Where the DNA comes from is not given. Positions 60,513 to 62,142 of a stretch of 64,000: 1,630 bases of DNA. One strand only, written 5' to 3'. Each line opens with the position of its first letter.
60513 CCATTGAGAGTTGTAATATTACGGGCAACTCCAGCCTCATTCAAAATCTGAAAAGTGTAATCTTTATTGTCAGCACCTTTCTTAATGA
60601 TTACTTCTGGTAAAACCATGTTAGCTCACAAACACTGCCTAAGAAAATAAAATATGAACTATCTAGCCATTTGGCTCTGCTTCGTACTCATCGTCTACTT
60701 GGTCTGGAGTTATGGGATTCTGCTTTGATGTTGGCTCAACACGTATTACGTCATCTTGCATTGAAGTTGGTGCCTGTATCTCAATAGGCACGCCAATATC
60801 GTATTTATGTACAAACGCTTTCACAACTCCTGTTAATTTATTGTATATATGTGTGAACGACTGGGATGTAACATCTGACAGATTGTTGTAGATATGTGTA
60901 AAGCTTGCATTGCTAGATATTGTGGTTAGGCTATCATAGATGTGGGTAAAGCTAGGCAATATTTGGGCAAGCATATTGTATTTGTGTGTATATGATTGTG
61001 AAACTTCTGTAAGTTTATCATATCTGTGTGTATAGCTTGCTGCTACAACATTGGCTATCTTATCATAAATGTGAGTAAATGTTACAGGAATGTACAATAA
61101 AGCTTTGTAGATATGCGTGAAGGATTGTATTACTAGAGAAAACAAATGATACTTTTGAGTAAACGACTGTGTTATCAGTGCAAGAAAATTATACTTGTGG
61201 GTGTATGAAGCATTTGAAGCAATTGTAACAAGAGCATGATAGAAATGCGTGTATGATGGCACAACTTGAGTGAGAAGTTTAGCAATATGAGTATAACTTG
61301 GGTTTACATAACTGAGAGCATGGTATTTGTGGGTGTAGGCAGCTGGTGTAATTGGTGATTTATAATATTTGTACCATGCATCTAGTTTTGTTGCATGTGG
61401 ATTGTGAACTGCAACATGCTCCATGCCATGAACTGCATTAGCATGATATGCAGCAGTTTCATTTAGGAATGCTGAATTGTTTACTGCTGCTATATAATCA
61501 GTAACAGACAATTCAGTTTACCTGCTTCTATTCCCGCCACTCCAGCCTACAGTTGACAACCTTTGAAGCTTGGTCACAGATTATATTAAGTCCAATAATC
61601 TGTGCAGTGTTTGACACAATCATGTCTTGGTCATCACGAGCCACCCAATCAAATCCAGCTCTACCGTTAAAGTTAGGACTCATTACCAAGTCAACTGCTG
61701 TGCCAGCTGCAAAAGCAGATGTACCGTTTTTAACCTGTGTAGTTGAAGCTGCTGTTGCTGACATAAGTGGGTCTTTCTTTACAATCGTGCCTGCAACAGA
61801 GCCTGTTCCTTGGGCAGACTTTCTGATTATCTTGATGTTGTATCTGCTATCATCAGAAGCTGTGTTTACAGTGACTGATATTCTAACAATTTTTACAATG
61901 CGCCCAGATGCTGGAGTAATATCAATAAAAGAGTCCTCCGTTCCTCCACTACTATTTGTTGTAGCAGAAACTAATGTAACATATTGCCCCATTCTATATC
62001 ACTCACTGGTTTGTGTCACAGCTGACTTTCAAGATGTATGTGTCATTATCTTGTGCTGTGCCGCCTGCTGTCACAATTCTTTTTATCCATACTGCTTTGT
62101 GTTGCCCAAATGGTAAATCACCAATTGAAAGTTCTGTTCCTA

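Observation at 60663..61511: Structural-module protein built from about 13 tandem copies of a 14-residue S(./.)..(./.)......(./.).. repeat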

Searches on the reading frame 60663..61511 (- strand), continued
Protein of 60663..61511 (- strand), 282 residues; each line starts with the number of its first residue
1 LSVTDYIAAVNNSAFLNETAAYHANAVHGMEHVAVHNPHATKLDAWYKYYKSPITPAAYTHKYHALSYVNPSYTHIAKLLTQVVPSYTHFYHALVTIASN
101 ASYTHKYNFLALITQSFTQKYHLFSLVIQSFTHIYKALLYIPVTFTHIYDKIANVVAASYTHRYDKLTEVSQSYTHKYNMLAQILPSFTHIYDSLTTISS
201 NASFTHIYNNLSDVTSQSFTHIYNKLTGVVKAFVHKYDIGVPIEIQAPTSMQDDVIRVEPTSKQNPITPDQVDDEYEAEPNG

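Call 48: find_encoding_contigs(protein=P0002, flank=10000, max_places=2)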
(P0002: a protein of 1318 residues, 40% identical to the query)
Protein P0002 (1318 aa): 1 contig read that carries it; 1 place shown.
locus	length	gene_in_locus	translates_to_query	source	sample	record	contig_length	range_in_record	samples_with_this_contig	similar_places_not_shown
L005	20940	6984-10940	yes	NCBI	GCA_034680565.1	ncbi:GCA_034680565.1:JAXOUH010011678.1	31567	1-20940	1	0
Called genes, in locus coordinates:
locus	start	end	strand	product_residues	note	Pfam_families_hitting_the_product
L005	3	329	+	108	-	?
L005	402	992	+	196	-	-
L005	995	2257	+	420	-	-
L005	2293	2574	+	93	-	-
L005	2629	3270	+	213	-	-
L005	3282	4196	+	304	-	-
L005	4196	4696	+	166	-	-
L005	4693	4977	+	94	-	-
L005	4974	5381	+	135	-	-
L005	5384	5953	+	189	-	-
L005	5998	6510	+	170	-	-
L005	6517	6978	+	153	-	-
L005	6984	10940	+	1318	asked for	PF06439:3keto-disac_hyd (weak)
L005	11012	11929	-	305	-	-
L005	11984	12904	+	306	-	-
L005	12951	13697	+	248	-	-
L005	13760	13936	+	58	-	-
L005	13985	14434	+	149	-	-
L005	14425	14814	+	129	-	-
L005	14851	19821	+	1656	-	-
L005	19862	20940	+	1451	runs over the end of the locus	PF06439:3keto-disac_hyd (faint)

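Call 49: find_encoding_contigs(protein=P0086, flank=10000, max_places=2)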
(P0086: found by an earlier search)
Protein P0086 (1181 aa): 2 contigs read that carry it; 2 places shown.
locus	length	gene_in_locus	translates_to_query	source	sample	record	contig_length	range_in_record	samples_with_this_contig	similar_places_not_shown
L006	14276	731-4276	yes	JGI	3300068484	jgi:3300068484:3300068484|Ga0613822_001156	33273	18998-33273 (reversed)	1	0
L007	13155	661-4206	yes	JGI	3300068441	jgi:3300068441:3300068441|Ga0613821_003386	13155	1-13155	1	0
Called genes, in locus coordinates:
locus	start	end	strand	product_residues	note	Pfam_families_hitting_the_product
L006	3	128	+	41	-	?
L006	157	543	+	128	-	-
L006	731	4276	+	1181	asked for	-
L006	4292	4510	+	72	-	-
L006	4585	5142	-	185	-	-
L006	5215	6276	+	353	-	PF01447:Peptidase_M4, PF02868:Peptidase_M4_C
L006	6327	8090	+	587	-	-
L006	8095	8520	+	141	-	-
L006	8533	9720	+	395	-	-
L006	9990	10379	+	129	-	-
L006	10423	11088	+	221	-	-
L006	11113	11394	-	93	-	-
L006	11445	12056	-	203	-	-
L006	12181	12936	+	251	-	-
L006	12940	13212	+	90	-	-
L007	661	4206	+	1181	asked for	-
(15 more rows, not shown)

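Call 50: find_encoding_contigs(protein=P0019, flank=10000, max_places=2)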
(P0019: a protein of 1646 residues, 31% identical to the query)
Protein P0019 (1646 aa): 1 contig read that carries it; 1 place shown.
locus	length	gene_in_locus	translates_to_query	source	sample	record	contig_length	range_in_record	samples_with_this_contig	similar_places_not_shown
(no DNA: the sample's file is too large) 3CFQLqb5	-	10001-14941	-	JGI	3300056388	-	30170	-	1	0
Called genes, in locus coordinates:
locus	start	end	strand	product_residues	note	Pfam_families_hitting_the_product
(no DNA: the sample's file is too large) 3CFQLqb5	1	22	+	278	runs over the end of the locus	-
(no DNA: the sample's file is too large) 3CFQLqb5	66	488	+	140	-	-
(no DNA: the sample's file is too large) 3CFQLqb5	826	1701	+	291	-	-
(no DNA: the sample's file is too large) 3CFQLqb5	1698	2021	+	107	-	-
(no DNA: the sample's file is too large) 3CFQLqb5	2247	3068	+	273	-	-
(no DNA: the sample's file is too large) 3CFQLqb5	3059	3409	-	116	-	PF13392:HNH_3 (weak)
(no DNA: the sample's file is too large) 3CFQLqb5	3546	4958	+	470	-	-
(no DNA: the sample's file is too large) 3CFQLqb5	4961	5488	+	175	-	-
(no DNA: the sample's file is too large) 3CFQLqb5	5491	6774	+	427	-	-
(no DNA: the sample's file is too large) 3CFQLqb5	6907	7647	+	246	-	-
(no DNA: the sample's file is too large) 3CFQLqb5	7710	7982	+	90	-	-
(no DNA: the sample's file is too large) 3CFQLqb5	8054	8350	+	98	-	-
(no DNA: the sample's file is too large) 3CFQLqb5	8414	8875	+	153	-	-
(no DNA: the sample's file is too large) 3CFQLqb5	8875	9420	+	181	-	-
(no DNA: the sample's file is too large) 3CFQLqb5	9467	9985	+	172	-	-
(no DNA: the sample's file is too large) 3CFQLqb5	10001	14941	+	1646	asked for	PF00788:RA (faint)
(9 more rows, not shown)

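Call 72: predict_structure(alignment_id=A3)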
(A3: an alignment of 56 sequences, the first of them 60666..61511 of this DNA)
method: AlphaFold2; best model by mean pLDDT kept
length: 282 residues; sequences in the alignment: 56
mean_pLDDT: 58.3   pTM: 0.39
mean pLDDT of the five models: 58.3, 56.8, 52.1, 36.5, 34.5
residues with pLDDT >= 90: 0; 70-90: 40; 50-70: 173; < 50: 69
segments of 3 or more residues with pLDDT < 50: 13-16, 20-36, 46-49, 51-56, 239-244, 246-260, 262-264
pLDDT, mean of each block of 10 residues (from residue 1): 60 50 44 47 50 52 69 72 67 63 64 63 59 62 62 58 63 62 60 63 67 62 66 54 45 42 52 55 47
secondary structure, 60 per line:
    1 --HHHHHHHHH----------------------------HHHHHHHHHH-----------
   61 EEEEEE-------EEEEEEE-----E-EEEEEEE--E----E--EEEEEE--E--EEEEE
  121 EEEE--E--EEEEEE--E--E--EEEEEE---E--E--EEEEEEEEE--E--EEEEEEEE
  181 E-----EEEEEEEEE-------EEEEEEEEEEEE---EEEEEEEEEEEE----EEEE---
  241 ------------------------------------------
elements in order: H3-11 H40-49 E61-66 E74-80 E88-94 E105-110 E116-124 E130-135 E144-149 E159-167 E173-181 E187-195 E203-214 E218-229 E234-237

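Call 82: fold_search(model_id=the predicted structure, library=viral)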
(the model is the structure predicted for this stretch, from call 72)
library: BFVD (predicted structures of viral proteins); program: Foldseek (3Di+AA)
matches with E <= 10: 252; with E <= 0.001: 0
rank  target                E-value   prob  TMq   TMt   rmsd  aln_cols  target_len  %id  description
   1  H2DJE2                1.6e-03  0.41  0.13  0.16  19.9       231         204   11  ORF71 (Fragment) [Equid alphaherpesvirus 1]
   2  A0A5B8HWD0            9.8e-03  0.80  0.16  0.15  24.8       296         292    9  Uncharacterized protein [Mimiviridae sp. ChoanoV1]
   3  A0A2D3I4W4            1.4e-02  0.87  0.29  0.29  12.8       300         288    8  ORF1278 [White spot syndrome virus]
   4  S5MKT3                1.5e-02  0.15  0.12  0.10  19.6       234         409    8  LEF-7 [Choristoneura rosaceana nucleopolyhedrovirus]
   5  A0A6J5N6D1            2.1e-02  0.41  0.19  0.07  24.2       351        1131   12  Concanavalin A-like lectin/glucanases superfamily [uncultured Caudovirales phage]
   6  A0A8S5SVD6            2.7e-02  0.54  0.21  0.11   9.9       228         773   11  Baseplate protein [Myoviridae sp. ctBTH15]
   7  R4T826                2.7e-02  0.47  0.21  0.15  17.6       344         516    8  Uncharacterized protein [Haloarcula californiae tailed virus 1]
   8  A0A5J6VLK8            3.5e-02  0.38  0.17  0.10  15.2       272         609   10  Uncharacterized protein [Megaviridae environmental sample]
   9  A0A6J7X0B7            4.3e-02  0.80  0.31  0.25  20.8       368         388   10  Uncharacterized protein [uncultured Caudovirales phage]
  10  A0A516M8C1            5.3e-02  0.54  0.25  0.20  19.5       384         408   11  (no name in the UniProt tables at hand)
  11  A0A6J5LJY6            5.3e-02  0.30  0.17  0.20  13.7       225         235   12  Uncharacterized protein [uncultured Caudovirales phage]
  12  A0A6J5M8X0            5.3e-02  0.20  0.15  0.15  18.1       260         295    7  Uncharacterized protein [uncultured Caudovirales phage]
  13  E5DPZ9                5.6e-02  0.06  0.09  0.09  13.4       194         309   11  Mannose-1-phosphate guanyltransferase C-terminal domain-containing protein [Aeromonas phage PX29]
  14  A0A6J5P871            5.9e-02  0.44  0.21  0.19  15.2       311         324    9  Uncharacterized protein [uncultured Caudovirales phage]
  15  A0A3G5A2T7            6.5e-02  0.33  0.21  0.23  11.4       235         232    9  Uncharacterized protein [Harvfovirus sp.]
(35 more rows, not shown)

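Call 92: search_protein_families(library=phrogs, proteins=[L001:357-1538:+, L001:12572-14161:+], max_evalue=0.01)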
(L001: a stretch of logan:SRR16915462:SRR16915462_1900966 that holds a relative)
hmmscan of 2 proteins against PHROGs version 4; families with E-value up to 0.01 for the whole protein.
L001:357-1538:+ (393 aa): 0 families

L001:12572-14161:+ (529 aa): 1 family
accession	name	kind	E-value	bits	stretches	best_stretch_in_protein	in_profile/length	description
phrog_3783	-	tail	0.00072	19.8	1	164-238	156-230/278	tail spike protein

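Call 98: find_related_loci(query=A4, collection=viral_contigs, flank=6000)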
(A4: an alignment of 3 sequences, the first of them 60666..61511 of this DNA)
Query A4 (282 aa) in viral_contigs; peptide patterns used: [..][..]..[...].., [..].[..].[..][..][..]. (x = any residue, [..] = any of these).
126 stretches matched a pattern, but none encodes a relative of the query by tblastn (E <= 1e-3).

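Call 107: search_protein_families(library=ncbifam, proteins=[window:60663-61511:-, P0028, P0005], max_evalue=0.01)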
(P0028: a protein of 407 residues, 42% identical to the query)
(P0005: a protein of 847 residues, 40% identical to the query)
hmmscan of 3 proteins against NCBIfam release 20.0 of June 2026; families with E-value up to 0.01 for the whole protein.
window:60663-61511:- (282 aa): 1 family
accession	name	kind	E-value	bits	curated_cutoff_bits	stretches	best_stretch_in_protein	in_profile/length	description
NF043078.1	MMSYN1_0168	equivalog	0.00047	18.9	800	1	74-242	102-269/649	oligopeptide ABC transporter ATP-binding protein OppF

P0028 (407 aa): 0 families

P0005 (847 aa): 0 families

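Call 111: search_solved_structures(query=A5, max_evalue=1)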
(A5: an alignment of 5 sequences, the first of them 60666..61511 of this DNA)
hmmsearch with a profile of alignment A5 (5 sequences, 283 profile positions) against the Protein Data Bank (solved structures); distinct sequences matched with E-value up to 1: 3.
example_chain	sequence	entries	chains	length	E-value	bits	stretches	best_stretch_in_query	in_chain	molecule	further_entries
9r1o_A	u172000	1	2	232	0.055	16.2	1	79-196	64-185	sc-apCC-6-DPH-NR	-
5zuv_A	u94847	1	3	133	0.19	14.4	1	97-191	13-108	Spike glycoprotein,Spike glycoprotein,inhibitor EK1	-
5ui5_I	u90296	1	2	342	0.31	13.8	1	87-143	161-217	RNA polymerase sigma factor RpoN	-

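Call 113: find_homologous_proteins(query=A5, max_evalue=1e-10)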
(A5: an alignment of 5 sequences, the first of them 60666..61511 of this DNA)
Query A5 (5 sequences): 2196 candidates shared short words with the query, none scored E <= 1e-10.

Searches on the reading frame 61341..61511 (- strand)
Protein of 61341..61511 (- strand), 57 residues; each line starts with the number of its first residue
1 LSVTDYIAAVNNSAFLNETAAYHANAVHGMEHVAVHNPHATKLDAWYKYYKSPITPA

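Call 122: search_dna_similar(query=window:61341-61511:-, collection=phages, mode=protein, max_evalue=1, max_rows=5)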
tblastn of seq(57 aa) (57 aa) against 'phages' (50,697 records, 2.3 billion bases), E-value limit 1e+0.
No match.

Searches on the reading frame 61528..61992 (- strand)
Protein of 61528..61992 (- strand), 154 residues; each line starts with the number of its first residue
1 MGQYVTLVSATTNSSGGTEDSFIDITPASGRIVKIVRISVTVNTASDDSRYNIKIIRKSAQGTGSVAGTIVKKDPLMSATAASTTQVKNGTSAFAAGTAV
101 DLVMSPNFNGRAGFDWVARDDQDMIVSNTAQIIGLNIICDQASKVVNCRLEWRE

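Call 7: search_protein_families(library=pfam, proteins=[window:61528-61992:-], max_evalue=0.1)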
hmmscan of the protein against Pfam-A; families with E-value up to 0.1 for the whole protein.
window:61528-61992:- (154 aa): 0 families

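Call 8: search_protein_families(library=phrogs, proteins=[window:61528-61992:-], max_evalue=0.1)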
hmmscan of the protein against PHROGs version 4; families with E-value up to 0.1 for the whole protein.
window:61528-61992:- (154 aa): 0 families

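Call 107: search_protein_families(library=ncbifam, proteins=[window:61528-61992:-], max_evalue=0.01)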
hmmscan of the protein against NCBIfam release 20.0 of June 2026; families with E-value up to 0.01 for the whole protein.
window:61528-61992:- (154 aa): 1 family
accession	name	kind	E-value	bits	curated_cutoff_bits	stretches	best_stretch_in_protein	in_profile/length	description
NF012211.1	tand_rpt_95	domain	0.0075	16.2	90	1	77-132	27-82/98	tandem-95 repeat protein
